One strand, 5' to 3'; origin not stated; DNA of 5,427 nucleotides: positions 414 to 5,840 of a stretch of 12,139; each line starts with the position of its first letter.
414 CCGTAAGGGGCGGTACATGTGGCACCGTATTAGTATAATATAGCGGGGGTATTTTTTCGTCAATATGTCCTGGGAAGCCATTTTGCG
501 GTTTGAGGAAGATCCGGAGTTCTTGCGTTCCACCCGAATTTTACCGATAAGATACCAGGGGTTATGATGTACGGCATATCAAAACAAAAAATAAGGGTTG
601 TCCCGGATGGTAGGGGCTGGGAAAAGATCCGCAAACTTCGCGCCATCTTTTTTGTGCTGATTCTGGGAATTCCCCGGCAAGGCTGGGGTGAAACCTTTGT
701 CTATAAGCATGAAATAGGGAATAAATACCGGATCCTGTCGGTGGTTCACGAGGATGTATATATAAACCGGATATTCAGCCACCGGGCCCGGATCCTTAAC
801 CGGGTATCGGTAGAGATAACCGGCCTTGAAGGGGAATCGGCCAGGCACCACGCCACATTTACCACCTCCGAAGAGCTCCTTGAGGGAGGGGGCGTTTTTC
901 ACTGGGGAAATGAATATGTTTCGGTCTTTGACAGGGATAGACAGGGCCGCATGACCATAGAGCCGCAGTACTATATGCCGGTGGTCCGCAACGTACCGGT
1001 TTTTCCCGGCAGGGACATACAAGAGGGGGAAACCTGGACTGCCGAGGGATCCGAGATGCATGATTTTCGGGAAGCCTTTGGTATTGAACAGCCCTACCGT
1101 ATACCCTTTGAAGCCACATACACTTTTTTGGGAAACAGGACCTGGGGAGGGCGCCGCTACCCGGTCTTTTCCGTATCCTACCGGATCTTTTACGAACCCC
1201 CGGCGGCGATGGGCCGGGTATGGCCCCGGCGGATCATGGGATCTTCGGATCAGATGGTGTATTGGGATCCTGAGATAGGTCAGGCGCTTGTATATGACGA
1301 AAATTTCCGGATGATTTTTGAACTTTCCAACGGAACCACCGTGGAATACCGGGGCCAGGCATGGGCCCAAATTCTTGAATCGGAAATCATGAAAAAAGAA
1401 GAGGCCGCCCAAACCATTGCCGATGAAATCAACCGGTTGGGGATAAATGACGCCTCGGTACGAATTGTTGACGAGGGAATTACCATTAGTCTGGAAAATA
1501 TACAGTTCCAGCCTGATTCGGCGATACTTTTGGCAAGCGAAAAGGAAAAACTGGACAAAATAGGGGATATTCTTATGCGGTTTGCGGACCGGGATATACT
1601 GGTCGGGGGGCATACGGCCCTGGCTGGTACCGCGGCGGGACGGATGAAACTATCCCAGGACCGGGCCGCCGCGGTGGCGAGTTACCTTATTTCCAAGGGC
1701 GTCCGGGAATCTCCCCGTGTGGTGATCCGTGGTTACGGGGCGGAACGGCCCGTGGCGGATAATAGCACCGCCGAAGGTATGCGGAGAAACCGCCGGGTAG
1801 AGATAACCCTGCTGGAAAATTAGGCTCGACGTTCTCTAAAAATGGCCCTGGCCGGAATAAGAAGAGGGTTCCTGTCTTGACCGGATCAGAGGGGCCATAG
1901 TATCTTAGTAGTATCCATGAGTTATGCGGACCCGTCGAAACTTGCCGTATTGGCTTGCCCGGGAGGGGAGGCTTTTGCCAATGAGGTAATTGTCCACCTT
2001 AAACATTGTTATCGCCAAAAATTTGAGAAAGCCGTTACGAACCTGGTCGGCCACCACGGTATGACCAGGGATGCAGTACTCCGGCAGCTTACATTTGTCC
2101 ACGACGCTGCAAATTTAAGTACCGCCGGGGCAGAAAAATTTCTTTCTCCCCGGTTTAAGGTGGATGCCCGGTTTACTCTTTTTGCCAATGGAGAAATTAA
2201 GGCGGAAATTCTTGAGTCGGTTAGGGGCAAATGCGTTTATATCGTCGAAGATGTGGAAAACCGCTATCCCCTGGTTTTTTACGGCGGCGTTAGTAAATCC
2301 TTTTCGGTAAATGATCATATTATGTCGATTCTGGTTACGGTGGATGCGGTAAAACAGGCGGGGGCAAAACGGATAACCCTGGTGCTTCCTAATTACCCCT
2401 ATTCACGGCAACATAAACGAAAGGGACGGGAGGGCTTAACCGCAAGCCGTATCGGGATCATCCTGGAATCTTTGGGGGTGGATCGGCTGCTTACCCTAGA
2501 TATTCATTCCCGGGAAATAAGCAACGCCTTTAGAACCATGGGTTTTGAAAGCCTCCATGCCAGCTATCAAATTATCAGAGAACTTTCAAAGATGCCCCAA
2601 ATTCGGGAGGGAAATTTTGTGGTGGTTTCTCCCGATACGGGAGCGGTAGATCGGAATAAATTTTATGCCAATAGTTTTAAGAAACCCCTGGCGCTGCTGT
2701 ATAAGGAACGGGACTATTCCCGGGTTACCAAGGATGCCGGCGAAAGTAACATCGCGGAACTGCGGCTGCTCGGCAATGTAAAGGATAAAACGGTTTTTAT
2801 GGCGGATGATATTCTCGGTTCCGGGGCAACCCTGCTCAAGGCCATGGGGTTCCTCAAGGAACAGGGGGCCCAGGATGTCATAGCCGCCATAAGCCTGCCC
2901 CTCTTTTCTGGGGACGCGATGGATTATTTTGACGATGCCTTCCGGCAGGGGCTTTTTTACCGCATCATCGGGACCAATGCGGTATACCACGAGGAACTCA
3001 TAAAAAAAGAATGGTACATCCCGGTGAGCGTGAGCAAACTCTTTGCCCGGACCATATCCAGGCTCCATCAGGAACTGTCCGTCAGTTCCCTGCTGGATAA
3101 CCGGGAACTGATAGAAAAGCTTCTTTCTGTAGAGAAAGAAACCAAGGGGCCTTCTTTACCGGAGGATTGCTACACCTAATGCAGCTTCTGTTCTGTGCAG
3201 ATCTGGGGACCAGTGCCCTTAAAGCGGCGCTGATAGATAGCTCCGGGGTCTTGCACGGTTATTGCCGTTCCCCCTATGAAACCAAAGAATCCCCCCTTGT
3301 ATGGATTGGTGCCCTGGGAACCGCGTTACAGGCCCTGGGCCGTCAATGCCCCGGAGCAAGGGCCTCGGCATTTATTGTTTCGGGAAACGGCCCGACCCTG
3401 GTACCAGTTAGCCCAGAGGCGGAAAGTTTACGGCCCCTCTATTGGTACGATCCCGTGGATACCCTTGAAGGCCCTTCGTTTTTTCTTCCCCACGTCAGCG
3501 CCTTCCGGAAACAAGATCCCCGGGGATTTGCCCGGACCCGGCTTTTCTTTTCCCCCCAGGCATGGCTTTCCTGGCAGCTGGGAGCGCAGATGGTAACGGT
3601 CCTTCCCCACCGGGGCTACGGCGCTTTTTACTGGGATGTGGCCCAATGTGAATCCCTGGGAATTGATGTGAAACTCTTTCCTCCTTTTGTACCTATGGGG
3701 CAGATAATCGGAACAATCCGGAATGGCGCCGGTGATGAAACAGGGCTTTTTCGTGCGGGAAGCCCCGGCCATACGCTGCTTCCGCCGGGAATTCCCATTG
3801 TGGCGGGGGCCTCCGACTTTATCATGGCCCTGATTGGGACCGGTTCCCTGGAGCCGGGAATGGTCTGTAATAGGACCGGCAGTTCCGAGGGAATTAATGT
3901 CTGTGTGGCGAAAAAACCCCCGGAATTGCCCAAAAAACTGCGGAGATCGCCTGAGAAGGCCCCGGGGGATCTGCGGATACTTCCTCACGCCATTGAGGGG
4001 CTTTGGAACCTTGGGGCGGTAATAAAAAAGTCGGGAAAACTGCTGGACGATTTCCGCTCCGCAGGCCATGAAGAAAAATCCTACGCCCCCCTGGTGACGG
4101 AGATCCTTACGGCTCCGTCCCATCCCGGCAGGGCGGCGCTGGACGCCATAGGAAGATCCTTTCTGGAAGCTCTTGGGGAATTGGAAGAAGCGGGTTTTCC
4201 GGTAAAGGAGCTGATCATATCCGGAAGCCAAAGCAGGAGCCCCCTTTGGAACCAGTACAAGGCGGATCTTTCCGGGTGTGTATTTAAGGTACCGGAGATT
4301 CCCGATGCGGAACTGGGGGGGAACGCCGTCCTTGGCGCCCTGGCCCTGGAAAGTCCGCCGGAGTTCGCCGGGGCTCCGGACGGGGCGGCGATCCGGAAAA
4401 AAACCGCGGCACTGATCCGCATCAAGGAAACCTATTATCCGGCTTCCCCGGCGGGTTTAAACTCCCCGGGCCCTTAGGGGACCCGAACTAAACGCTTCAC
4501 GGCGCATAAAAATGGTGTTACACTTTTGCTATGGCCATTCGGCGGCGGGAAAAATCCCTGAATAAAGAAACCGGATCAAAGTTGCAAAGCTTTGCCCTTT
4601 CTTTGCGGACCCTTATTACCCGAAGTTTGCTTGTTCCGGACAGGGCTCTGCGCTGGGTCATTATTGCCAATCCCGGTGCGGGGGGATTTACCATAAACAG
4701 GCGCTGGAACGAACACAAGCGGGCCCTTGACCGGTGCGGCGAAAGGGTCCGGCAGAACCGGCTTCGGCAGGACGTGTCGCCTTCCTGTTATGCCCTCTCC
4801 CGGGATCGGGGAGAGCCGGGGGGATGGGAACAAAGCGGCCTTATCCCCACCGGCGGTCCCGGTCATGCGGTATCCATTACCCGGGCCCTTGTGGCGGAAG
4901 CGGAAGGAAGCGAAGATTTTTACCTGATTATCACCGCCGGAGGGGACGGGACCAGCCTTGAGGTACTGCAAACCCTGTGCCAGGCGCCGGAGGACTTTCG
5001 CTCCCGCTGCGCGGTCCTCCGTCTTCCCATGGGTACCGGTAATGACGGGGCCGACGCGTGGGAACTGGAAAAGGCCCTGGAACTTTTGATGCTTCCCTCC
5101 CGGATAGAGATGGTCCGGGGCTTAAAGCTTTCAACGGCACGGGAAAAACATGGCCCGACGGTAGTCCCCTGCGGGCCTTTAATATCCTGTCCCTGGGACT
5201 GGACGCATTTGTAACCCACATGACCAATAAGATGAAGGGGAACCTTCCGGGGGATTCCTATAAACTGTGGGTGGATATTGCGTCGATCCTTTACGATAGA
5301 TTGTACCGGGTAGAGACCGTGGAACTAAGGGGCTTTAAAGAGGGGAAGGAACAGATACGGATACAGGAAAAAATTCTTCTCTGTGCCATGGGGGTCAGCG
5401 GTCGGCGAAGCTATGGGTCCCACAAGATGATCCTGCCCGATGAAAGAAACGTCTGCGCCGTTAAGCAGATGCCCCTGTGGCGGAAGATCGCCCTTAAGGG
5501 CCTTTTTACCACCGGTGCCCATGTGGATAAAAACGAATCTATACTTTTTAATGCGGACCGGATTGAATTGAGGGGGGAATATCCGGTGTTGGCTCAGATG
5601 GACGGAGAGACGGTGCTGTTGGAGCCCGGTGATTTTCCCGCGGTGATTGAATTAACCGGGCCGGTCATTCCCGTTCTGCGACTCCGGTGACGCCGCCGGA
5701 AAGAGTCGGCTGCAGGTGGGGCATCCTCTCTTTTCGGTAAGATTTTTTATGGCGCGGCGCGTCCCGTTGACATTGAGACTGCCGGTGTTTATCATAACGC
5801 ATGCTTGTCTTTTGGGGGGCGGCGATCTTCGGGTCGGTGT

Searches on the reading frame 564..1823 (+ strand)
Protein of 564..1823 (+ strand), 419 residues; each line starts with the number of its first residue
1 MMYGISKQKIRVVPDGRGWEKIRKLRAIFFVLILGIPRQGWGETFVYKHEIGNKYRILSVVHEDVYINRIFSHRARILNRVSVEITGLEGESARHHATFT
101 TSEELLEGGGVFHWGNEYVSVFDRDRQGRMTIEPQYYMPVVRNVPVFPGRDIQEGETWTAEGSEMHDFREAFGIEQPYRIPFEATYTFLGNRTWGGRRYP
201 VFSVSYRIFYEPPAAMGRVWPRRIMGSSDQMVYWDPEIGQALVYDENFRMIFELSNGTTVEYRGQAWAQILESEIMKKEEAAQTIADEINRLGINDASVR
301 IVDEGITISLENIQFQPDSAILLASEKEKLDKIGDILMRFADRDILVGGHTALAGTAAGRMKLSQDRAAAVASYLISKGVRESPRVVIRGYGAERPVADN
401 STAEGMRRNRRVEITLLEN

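Call 83: search_protein_families(library=pfam, proteins=[window:564-1823:+], max_evalue=0.001)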
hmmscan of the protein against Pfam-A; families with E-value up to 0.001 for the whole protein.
window:564-1823:+ (419 aa): 1 family
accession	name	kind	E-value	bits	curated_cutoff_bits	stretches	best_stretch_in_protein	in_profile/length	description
PF00691.25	OmpA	-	4.9e-21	75.3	27.2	1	315-410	2-98/98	OmpA family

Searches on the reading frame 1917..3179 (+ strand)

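Call 83: search_protein_families(library=pfam, proteins=[window:1917-3179:+], max_evalue=0.001)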
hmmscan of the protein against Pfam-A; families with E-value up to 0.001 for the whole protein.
window:1917-3179:+ (420 aa): 3 families
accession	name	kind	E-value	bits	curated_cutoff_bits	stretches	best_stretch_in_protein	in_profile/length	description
PF13793.12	Pribosyltran_N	-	2.6e-23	82.5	25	1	84-187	27-117/117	N-terminal domain of ribose phosphate pyrophosphokinase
PF00156.33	Pribosyltran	-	2.7e-20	72.7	26.3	1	215-327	10-124/158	Phosphoribosyl transferase domain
PF14572.12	Pribosyl_synth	-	1.9e-09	38.2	27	1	282-392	75-182/184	Phosphoribosyl synthetase-associated domain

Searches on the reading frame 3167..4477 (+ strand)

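Call 83: search_protein_families(library=pfam, proteins=[window:3167-4477:+], max_evalue=0.001)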
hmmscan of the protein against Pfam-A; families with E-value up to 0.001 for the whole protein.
window:3167-4477:+ (436 aa): 2 families
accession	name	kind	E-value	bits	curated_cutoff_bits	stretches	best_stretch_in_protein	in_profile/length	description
PF02782.22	FGGY_C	-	2.9e-11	44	27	1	317-393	120-197/198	FGGY family of carbohydrate kinases, C-terminal domain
PF00370.27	FGGY_N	-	5.1e-07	30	28.8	1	110-224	136-245/245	FGGY family of carbohydrate kinases, N-terminal domain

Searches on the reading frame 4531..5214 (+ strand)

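Call 5: search_protein_families(library=pfam, proteins=[window:4531-5214:+], max_evalue=0.1)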
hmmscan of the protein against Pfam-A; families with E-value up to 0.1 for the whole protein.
window:4531-5214:+ (227 aa): 2 families
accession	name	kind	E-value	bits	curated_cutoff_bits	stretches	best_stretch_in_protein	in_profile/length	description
PF00781.29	DAGK_cat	-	3.6e-13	49.6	23.6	1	42-183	2-105/125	Diacylglycerol kinase catalytic domain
PF01513.26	NAD_kinase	-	0.0015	19.3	25.5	1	121-149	64-92/130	ATP-NAD kinase N-terminal domain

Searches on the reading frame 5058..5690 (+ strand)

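Call 5: search_protein_families(library=pfam, proteins=[window:5058-5690:+], max_evalue=0.1)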
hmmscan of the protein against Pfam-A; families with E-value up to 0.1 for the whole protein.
window:5058-5690:+ (210 aa): 1 family
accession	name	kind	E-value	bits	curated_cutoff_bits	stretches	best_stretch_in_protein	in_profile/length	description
PF19279.4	YegS_C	-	0.0011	19.1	27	1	45-198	4-148/158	YegS C-terminal NAD kinase beta sandwich-like domain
